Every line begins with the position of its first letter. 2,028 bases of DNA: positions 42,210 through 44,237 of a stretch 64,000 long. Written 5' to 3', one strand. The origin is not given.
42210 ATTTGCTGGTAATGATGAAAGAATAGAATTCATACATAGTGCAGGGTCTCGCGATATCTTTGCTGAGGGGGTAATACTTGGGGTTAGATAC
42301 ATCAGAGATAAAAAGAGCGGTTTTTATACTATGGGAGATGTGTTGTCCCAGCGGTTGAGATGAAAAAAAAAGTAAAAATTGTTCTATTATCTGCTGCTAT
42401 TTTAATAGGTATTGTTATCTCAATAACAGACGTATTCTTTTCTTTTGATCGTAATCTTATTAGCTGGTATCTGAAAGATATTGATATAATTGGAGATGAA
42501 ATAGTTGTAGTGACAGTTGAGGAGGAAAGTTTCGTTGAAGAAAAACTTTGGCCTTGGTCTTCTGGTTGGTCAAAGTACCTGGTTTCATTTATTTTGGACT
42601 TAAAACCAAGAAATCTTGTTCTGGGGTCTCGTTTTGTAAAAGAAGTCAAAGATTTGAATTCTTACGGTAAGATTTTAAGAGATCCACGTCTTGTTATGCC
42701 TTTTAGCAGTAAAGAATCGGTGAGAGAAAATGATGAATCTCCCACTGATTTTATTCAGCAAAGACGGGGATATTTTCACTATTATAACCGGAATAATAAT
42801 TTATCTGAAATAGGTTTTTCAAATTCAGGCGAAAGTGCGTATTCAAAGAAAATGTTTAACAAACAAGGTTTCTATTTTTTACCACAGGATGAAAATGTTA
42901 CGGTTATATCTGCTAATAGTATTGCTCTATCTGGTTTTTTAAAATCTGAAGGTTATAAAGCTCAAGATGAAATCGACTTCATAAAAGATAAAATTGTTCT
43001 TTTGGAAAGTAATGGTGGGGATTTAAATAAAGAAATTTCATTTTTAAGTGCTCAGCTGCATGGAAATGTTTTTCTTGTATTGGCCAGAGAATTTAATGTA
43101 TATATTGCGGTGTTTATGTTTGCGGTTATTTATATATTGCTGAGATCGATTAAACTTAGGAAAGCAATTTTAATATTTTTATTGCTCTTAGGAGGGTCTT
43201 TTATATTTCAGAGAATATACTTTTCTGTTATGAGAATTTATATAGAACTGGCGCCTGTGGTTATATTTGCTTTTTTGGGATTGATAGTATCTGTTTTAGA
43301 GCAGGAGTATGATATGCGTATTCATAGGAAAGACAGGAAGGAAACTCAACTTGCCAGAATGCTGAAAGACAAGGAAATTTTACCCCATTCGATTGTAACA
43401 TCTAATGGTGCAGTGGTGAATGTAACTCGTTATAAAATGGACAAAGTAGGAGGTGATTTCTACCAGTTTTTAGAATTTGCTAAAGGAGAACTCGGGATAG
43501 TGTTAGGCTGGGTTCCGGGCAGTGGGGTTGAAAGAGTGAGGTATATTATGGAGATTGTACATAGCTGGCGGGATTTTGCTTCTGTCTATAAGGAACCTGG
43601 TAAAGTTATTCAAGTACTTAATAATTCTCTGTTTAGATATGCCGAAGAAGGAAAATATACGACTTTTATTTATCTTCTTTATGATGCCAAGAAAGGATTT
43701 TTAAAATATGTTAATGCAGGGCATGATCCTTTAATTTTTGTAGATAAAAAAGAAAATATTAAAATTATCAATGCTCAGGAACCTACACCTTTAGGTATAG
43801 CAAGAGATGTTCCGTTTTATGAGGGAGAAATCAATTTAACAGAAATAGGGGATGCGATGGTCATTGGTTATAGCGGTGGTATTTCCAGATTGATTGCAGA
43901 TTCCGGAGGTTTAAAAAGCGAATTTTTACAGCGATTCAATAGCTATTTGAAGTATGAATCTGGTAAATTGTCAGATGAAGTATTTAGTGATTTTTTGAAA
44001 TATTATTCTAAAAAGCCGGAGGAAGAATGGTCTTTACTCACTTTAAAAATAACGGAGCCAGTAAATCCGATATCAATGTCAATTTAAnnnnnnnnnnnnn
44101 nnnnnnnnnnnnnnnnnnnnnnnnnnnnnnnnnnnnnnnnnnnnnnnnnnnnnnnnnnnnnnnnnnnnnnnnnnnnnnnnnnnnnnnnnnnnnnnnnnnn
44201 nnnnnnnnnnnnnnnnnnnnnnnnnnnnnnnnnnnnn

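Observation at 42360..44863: CHASE2-sensor PP2C phosphatase plus RecB-family nuclease-like gene, inserted by translational coupling into the dapA-dapB / dapL lysine operon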

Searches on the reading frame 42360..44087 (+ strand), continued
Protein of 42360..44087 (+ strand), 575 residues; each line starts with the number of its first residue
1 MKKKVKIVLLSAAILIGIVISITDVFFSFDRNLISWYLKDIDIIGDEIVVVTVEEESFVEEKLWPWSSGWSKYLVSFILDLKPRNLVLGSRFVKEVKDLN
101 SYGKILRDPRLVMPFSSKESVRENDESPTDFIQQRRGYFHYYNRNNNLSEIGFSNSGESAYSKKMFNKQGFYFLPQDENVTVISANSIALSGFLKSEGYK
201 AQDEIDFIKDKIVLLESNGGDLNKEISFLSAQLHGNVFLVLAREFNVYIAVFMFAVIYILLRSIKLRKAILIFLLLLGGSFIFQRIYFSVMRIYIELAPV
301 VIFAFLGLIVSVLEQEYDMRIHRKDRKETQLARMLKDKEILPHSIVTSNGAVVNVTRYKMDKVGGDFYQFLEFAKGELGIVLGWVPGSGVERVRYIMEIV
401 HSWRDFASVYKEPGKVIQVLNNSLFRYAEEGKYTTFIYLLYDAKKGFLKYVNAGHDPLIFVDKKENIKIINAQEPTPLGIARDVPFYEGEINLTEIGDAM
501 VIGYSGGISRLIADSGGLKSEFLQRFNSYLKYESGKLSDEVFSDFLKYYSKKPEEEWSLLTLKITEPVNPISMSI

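Call 60: search_solved_structures(query=A2, max_evalue=1, show_alignments=5)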
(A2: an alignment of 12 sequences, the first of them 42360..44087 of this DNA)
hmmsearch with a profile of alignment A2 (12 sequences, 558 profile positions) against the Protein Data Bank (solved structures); distinct sequences matched with E-value up to 1: 6.
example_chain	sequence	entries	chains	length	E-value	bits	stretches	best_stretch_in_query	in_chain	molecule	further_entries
3t91_A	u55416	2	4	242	0.00027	23.3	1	414-557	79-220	Stage II sporulation protein E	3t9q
5mqh_A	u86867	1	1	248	0.00029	23.2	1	414-557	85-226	Serine phosphatase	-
5ucg_A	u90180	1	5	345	0.00052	22.4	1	415-557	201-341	Stage II sporulation protein E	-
3es2_A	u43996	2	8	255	0.0078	18.5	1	407-507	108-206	Probable two-component response regulator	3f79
3eq2_A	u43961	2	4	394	0.018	17.3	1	407-507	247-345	Probable two-component response regulator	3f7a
2m0q_A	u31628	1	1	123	0.021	17.1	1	207-262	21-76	Potassium voltage-gated channel subfamily E member 2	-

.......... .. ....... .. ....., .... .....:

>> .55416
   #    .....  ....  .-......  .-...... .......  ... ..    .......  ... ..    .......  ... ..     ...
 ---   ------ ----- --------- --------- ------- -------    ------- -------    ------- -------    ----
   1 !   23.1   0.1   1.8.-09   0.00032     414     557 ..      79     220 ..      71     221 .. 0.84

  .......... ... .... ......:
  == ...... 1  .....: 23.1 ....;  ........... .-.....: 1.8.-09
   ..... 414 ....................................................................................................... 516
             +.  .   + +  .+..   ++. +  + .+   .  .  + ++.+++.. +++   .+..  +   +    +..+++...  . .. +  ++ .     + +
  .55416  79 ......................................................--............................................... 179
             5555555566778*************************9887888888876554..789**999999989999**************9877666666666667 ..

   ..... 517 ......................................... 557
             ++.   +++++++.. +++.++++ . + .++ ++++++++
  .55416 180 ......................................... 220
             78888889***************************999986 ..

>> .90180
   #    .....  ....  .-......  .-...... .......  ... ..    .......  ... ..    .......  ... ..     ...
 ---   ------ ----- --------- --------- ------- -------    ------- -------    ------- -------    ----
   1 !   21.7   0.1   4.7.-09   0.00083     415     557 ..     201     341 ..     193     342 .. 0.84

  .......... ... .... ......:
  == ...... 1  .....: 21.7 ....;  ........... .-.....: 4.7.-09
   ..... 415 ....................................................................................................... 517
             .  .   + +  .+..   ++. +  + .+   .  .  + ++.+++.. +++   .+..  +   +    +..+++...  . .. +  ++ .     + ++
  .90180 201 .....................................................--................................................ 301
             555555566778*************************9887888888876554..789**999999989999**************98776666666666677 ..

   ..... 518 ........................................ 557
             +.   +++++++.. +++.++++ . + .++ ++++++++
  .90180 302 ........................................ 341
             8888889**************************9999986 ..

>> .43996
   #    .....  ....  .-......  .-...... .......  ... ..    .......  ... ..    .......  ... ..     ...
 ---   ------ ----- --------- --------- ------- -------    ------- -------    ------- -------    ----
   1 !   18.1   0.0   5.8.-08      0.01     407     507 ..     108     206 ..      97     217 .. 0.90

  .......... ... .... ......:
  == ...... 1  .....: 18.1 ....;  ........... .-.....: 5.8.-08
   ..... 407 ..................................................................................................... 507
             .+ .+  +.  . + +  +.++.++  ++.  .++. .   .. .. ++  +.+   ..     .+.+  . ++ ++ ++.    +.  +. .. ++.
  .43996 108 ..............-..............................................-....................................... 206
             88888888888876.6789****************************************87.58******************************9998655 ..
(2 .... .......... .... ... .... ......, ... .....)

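Call 69: predict_structure(alignment_id=A2)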
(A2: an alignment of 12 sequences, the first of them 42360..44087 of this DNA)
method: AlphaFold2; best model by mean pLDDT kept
length: 575 residues; sequences in the alignment: 12
mean_pLDDT: 76.5   pTM: 0.57
mean pLDDT of the five models: 76.5, 75.4, 71.5, 68.6, 67.9
residues with pLDDT >= 90: 46; 70-90: 405; 50-70: 85; < 50: 39
segments of 3 or more residues with pLDDT < 50: 117-127, 148-166, 568-575
pLDDT, mean of each block of 10 residues (from residue 1): 79 90 82 81 64 88 84 89 85 76 77 57 43 77 58 40 52 76 86 78 74 86 81 78 86 90 86 91 88 87 92 86 77 67 68 76 71 72 73 76 76 80 70 72 84 81 82 67 75 78 81 80 81 80 80 78 67 34
secondary structure, 60 per line:
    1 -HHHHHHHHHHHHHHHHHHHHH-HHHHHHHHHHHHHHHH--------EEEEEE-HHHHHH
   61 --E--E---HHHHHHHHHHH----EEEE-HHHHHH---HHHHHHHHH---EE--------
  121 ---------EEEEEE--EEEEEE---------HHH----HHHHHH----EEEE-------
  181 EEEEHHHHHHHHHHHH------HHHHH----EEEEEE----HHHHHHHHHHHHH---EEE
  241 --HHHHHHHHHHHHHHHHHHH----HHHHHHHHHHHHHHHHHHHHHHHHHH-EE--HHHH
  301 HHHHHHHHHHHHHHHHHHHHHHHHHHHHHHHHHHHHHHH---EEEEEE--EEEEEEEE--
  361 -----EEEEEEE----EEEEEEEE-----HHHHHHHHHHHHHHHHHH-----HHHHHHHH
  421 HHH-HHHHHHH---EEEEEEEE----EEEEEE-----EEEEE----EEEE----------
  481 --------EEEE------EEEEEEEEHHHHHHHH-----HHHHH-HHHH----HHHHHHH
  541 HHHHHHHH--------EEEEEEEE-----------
elements in order: H2-22 H24-39 E48-53 H55-60 H70-80 E85-88 H90-95 H99-107 E130-135 E138-143 H160-165 E170-173 E181-184 H185-196 H203-207 E212-217 H222-234 E238-240 H243-261 H266-291 H297-339 E343-348 E351-358 E366-372 E377-384 H390-407 H413-423 H425-431 E435-442 E447-452 E458-462 E467-470 E489-492 E499-506 H507-514 H520-524 H526-529 H534-548 E557-564

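Call 74: fold_search(model_id=the predicted structure, library=pdb)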
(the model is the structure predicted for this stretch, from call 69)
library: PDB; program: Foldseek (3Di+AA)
matches with E <= 10: 729; with E <= 0.001: 81
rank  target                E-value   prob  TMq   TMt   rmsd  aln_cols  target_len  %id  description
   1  3ke6_B                1.1e-10  1.00  0.32  0.51   3.5       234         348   20  The crystal structure of the RsbU and RsbW domains of Rv1364c from Mycobacterium tuberculosis (released 2010-11-10)
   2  3eq2_B                1.8e-10  1.00  0.31  0.46  14.2       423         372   13  Structure of Hexagonal Crystal form of Pseudomonas aeruginosa RssB (released 2009-10-20)
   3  3ke6_A                2.1e-10  1.00  0.34  0.54   3.1       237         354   20  The crystal structure of the RsbU and RsbW domains of Rv1364c from Mycobacterium tuberculosis (released 2010-11-10)
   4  3w40_A                2.5e-10  1.00  0.30  0.78   3.7       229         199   14  Crystal structure of RsbX in complex with magnesium in space group P1 (released 2014-01-22)
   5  3f79_C                2.8e-10  1.00  0.33  0.74   4.7       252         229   14  Structure of pseudo-centered cell crystal form of the C-terminal phosphatase domain of P. aeruginosa RssB (released 2009-11-24)
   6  3f79_B                3.3e-10  1.00  0.32  0.74   4.7       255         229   15  Structure of pseudo-centered cell crystal form of the C-terminal phosphatase domain of P. aeruginosa RssB (released 2009-11-24)
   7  5ucg_A                8.9e-10  1.00  0.31  0.50  17.8       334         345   12  Structure of the PP2C Phosphatase Domain and a Fragment of the Regulatory Domain of the Cell Fate Determinant SpoIIE f (released 2017-05-31)
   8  3eq2_A                1.0e-09  1.00  0.30  0.45  15.5       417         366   14  Structure of Hexagonal Crystal form of Pseudomonas aeruginosa RssB (released 2009-10-20)
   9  3pu9_A                1.9e-09  1.00  0.33  0.73   6.5       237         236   16  Crystal structure of serine/threonine phosphatase Sphaerobacter thermophilus DSM 20745 (released 2010-12-22)
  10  3f79_D                2.7e-09  1.00  0.31  0.69   5.4       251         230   15  Structure of pseudo-centered cell crystal form of the C-terminal phosphatase domain of P. aeruginosa RssB (released 2009-11-24)
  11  3f79_F                2.9e-09  1.00  0.32  0.72   5.5       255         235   16  Structure of pseudo-centered cell crystal form of the C-terminal phosphatase domain of P. aeruginosa RssB (released 2009-11-24)
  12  5ucg_D                3.4e-09  1.00  0.31  0.51  17.7       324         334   11  Structure of the PP2C Phosphatase Domain and a Fragment of the Regulatory Domain of the Cell Fate Determinant SpoIIE f (released 2017-05-31)
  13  3f7a_B                4.5e-09  1.00  0.35  0.51  15.0       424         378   13  Structure of Orthorhombic crystal form of Pseudomonas aeruginosa RssB (released 2009-11-24)
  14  5ucg_E                7.0e-09  1.00  0.31  0.51  17.8       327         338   12  Structure of the PP2C Phosphatase Domain and a Fragment of the Regulatory Domain of the Cell Fate Determinant SpoIIE f (released 2017-05-31)
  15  5ucg_B                9.7e-09  1.00  0.31  0.52  18.0       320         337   11  Structure of the PP2C Phosphatase Domain and a Fragment of the Regulatory Domain of the Cell Fate Determinant SpoIIE f (released 2017-05-31)
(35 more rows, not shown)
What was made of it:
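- On PP2C / SpoIIE-family phosphatase (PF07228): Foldseek E about 1e-10 to Rv1364c, RssB, RsbX and SpoIIE (call 74).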

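Call 76: search_protein_families(library=padloc, proteins=[window:42360-44087:+], max_evalue=0.01)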
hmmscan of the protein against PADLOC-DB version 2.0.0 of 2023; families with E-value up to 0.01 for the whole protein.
window:42360-44087:+ (575 aa): 0 families

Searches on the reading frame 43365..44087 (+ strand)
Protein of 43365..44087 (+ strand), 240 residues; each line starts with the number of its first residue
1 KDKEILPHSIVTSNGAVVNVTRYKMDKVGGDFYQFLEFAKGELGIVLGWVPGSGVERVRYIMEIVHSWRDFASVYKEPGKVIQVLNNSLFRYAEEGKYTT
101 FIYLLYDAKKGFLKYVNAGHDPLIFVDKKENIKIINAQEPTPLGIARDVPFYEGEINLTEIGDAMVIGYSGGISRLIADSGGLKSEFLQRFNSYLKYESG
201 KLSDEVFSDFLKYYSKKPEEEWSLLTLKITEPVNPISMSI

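Call 15: search_solved_structures(query=window:43365-44087:+, max_evalue=1, show_alignments=5)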
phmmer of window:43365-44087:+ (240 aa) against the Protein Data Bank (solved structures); distinct sequences matched with E-value up to 1: 1.
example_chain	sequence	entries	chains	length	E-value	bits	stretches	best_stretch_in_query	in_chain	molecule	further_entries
3ke6_A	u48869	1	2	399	0.0029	20.3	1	27-174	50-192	Protein Rv1364c/MT1410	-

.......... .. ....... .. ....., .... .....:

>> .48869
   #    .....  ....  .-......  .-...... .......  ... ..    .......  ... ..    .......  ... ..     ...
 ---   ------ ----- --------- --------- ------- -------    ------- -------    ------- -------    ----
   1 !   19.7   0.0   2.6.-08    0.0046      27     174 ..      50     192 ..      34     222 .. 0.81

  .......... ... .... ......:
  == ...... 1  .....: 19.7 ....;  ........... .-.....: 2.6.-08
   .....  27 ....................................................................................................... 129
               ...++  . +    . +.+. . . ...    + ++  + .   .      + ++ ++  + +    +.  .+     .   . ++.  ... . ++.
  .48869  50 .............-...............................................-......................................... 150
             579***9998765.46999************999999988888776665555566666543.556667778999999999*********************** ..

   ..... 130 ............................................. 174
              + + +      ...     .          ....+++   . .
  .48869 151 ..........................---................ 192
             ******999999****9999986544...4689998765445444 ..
